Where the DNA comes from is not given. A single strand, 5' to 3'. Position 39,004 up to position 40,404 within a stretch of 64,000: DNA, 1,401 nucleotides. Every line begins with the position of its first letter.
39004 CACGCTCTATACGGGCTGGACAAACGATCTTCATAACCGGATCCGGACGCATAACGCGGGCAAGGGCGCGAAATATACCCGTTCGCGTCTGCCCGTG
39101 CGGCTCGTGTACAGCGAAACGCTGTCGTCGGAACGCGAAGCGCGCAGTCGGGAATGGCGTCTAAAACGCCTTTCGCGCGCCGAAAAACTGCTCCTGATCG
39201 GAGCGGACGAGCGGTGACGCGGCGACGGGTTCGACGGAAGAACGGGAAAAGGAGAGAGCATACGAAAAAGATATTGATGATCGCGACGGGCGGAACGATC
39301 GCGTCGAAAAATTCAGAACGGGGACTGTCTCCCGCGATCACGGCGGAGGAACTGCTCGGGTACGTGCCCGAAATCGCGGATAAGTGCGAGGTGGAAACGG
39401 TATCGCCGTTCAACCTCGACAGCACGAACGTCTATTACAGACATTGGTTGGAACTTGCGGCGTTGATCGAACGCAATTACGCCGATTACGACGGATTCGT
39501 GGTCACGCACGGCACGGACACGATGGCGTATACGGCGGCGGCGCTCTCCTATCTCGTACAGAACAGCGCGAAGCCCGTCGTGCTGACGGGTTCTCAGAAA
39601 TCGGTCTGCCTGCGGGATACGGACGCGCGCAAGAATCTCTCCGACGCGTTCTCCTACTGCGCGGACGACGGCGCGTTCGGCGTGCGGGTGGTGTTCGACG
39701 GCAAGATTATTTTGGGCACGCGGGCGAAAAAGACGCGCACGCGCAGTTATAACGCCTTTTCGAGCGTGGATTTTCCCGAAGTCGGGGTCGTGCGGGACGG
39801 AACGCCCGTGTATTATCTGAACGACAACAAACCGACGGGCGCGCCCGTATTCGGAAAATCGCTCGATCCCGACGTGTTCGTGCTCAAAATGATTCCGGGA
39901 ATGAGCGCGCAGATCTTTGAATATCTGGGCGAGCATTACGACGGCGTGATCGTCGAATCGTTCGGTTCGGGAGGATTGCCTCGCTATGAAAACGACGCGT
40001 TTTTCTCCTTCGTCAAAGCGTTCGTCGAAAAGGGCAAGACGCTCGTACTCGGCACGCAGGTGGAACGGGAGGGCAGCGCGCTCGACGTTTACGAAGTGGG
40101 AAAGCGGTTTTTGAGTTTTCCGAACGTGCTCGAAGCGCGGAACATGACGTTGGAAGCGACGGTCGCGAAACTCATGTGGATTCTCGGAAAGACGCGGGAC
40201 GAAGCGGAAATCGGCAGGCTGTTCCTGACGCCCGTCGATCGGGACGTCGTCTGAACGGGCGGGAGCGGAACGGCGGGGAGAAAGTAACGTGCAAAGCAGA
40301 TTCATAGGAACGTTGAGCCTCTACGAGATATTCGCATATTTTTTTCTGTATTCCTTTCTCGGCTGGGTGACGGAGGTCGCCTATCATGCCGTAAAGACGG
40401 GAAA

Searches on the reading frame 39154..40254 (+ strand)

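Call 69: search_protein_families(library=pfam, proteins=[window:39154-40254:+], max_evalue=0.00001)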
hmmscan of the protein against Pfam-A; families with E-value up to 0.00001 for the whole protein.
window:39154-40254:+ (366 aa): 2 families
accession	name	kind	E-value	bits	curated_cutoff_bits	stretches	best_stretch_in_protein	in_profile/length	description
PF00710.25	Asparaginase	-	1.1e-57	195.2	22.5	1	39-221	1-188/193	Asparaginase, N-terminal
PF17763.6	Asparaginase_C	-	1.2e-24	86.9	34.6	1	240-357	1-114/114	Glutaminase/Asparaginase C-terminal domain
